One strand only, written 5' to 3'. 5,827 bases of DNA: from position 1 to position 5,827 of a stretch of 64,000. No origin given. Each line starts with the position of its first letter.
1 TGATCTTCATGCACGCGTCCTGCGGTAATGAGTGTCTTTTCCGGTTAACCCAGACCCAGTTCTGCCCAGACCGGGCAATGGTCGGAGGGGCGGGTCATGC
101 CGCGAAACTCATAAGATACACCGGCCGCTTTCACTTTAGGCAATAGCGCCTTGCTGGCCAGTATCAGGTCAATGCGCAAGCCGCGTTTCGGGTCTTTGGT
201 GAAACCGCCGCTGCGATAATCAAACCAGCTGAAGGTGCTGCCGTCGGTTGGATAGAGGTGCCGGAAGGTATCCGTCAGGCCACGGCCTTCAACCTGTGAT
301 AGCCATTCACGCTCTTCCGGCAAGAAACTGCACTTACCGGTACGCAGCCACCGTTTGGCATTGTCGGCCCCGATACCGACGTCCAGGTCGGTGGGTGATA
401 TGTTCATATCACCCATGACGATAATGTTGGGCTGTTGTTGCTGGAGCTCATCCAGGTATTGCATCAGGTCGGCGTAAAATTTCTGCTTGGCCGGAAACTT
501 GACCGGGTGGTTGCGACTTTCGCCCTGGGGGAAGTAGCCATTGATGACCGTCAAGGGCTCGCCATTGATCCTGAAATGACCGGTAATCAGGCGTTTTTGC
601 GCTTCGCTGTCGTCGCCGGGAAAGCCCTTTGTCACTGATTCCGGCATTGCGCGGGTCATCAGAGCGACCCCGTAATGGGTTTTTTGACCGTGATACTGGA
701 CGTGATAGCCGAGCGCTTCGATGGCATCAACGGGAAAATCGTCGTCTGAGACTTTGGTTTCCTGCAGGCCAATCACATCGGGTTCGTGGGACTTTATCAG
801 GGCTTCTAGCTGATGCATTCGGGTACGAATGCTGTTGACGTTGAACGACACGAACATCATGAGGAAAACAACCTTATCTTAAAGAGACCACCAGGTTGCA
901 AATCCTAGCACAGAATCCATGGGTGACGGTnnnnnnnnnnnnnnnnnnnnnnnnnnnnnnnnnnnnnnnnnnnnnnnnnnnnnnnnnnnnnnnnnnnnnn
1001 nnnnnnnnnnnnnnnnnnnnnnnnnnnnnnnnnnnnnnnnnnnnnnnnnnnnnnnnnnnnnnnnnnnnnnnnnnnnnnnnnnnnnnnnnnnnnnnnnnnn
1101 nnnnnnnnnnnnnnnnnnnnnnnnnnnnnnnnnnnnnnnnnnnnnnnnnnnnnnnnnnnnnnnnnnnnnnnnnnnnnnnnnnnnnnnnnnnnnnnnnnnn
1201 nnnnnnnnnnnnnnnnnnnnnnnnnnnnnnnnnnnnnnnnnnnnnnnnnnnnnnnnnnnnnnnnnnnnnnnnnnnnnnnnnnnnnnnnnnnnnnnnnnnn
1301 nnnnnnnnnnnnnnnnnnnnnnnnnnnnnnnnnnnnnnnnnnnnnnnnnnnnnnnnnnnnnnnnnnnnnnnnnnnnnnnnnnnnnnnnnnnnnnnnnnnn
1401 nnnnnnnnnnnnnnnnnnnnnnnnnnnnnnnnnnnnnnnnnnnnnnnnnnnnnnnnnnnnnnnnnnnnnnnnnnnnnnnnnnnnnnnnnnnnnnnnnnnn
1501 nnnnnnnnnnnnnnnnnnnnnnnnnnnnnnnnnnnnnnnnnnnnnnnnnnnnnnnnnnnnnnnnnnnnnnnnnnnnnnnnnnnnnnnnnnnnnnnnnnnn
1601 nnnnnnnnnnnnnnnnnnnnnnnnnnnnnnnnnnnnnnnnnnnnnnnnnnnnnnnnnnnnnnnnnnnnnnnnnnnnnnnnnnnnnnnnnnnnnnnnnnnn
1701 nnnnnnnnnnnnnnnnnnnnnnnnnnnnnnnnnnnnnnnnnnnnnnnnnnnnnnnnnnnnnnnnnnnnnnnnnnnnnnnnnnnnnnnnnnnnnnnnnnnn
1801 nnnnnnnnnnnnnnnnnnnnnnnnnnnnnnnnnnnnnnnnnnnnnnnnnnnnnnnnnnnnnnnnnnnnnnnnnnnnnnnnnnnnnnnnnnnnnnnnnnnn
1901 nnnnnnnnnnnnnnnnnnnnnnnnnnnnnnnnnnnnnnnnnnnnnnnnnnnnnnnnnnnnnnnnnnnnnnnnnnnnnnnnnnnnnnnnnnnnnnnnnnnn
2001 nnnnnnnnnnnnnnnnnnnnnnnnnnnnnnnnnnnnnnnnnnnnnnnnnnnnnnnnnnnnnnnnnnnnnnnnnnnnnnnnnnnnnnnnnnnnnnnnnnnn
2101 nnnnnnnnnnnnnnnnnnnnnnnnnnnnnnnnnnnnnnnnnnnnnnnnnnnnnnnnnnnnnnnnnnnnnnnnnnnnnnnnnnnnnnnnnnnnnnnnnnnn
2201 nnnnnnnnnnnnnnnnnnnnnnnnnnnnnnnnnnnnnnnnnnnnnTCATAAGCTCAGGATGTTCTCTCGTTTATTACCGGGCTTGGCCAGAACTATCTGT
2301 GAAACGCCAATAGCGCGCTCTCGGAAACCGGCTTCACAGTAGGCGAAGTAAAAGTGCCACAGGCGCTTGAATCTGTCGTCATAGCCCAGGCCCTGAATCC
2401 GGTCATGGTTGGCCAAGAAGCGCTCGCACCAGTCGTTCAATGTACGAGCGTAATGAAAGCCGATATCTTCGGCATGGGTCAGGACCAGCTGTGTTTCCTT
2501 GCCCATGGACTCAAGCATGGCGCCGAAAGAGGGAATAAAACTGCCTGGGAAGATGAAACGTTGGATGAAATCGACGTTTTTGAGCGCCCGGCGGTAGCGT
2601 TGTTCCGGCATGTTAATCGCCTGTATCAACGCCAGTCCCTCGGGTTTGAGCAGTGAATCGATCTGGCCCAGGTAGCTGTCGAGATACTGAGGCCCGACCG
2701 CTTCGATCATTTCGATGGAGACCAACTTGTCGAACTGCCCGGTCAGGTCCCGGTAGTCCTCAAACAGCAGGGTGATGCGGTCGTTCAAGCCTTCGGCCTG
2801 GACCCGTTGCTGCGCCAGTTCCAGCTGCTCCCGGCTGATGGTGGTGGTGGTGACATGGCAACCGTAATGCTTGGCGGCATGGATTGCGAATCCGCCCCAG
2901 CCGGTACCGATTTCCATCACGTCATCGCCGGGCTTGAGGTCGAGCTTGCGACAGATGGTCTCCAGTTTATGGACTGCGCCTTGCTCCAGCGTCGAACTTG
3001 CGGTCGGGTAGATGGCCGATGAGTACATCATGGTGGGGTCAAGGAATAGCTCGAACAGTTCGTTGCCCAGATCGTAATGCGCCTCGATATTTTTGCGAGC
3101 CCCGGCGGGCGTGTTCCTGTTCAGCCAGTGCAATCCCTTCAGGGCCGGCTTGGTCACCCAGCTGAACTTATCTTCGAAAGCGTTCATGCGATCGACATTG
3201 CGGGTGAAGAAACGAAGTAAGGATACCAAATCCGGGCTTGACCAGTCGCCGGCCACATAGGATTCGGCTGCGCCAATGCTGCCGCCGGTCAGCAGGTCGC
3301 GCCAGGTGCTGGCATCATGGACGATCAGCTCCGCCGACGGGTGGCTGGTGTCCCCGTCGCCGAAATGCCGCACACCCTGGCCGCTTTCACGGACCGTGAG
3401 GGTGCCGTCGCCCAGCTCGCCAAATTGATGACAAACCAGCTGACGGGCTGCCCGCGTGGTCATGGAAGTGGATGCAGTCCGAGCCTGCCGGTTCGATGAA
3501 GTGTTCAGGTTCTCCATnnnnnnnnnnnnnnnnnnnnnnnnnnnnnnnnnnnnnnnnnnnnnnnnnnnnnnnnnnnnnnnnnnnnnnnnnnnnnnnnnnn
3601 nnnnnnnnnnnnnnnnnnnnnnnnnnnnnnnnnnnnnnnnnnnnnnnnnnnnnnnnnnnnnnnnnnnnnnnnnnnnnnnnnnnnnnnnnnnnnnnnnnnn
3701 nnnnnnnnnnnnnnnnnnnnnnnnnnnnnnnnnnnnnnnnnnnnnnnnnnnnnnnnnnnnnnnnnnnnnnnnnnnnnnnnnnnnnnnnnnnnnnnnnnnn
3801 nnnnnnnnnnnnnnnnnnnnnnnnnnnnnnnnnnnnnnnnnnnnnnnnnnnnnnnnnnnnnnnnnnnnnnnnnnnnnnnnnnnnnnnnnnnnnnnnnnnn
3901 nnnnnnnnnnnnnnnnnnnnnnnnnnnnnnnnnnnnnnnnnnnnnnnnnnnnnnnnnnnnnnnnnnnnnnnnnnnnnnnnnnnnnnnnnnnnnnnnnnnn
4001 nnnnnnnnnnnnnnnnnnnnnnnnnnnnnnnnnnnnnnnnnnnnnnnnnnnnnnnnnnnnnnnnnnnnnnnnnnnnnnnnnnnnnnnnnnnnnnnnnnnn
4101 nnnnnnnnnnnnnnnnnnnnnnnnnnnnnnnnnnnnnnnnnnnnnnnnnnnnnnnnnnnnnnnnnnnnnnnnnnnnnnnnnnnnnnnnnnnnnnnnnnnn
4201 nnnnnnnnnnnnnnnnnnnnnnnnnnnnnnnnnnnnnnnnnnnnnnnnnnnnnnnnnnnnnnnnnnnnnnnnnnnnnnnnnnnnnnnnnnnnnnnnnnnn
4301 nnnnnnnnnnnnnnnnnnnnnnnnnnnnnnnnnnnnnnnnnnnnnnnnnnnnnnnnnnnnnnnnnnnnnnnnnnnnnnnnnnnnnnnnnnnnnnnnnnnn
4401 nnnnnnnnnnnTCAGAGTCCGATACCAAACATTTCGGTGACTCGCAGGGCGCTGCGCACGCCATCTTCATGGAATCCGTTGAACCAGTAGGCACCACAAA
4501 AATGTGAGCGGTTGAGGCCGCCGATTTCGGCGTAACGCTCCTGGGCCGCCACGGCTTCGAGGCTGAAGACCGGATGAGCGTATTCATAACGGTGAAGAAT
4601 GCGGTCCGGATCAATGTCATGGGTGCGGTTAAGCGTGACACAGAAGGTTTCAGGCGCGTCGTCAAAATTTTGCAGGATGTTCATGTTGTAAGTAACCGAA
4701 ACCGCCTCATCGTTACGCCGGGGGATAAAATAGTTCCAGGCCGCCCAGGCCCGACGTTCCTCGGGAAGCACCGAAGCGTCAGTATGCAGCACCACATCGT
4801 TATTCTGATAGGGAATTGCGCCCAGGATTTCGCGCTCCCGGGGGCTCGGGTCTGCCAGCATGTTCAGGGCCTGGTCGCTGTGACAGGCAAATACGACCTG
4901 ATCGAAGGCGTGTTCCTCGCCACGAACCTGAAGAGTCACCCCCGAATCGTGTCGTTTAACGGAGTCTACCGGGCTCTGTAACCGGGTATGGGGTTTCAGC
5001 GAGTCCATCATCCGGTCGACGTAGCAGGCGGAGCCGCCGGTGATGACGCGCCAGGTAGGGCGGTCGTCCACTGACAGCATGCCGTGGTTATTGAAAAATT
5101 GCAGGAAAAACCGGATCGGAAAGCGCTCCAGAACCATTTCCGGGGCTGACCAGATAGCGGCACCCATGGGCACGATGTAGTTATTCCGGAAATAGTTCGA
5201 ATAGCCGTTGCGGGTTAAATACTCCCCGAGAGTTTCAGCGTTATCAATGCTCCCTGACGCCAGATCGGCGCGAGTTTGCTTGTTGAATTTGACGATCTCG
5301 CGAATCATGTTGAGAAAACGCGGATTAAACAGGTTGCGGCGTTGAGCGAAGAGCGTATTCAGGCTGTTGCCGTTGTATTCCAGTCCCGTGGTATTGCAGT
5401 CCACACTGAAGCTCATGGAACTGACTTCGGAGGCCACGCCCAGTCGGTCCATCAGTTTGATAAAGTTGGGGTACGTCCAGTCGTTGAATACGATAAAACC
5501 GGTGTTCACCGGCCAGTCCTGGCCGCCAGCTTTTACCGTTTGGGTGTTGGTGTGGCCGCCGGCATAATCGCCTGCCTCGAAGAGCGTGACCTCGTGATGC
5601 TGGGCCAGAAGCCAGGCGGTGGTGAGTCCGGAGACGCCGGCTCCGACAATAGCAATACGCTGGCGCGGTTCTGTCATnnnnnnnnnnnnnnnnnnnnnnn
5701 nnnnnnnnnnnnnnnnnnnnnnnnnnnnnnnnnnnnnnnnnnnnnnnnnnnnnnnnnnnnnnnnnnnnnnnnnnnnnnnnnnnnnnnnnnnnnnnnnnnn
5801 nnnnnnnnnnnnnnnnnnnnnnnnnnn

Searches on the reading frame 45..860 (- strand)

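Call 55: search_protein_families(library=ncbifam, proteins=[window:45-860:-], max_evalue=1e-10)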
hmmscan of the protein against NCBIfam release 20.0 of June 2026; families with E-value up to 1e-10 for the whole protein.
window:45-860:- (271 aa): 4 families
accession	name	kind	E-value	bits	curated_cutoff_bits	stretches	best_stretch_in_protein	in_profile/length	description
NF008733.0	PRK11756.1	equivalog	3.5e-132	439.6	280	1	1-268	1-267/269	exodeoxyribonuclease III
TIGR00195.1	exoDNase_III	equivalog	6.8e-87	291.3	182.55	1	1-268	1-254/254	exodeoxyribonuclease III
TIGR00633.1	xth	equivalog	8.2e-82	274.6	99.05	1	1-268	1-254/255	exodeoxyribonuclease III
NF010489.0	PRK13911.1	equivalog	2e-23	83.5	503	1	1-268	1-249/250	exodeoxyribonuclease III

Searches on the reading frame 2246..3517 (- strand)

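Call 55: search_protein_families(library=ncbifam, proteins=[window:2246-3517:-], max_evalue=1e-10)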
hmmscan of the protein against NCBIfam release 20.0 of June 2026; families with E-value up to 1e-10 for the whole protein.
window:2246-3517:- (423 aa): 5 families
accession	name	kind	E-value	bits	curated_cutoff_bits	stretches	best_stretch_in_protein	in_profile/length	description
NF008686.0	PRK11705.1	equivalog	5.3e-83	279.2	400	1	62-417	37-377/383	cyclopropane fatty acyl phospholipid synthase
NF053839.1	CPFASynBruc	equivalog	2.4e-82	277.1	600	1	37-412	15-384/410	cyclopropane fatty acid synthase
NF040703.1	cyclopro_CfaB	exception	5.2e-69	232.9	650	1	142-415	105-379/393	C17 cyclopropane fatty acid synthase CfaB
NF040660.1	mycolic_MTase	equivalog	5.8e-42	144.2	390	1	142-412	6-283/283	cyclopropane mycolic acid synthase family methyltransferase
NF043040.1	corrin_prot_MT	hypoth_equivalog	5.4e-15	55.4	180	1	177-315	22-164/216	corrinoid protein-associated methyltransferase CpaM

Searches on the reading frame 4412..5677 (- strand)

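Call 55: search_protein_families(library=ncbifam, proteins=[window:4412-5677:-], max_evalue=1e-10)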
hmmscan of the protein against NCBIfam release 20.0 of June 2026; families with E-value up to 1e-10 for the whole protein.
window:4412-5677:- (421 aa): 3 families
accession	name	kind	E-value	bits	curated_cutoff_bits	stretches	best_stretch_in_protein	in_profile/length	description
NF005560.0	PRK07233.1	equivalog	4.5e-14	52.1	252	0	7-84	2-75/435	hypothetical protein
NF008841.0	PRK11883.1-1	equivalog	1.6e-12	47.1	517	0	6-83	4-80/453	protoporphyrinogen oxidase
TIGR03467.1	HpnE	equivalog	8.4e-11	41.8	283.05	0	8-276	1-272/430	hydroxysqualene dehydroxylase HpnE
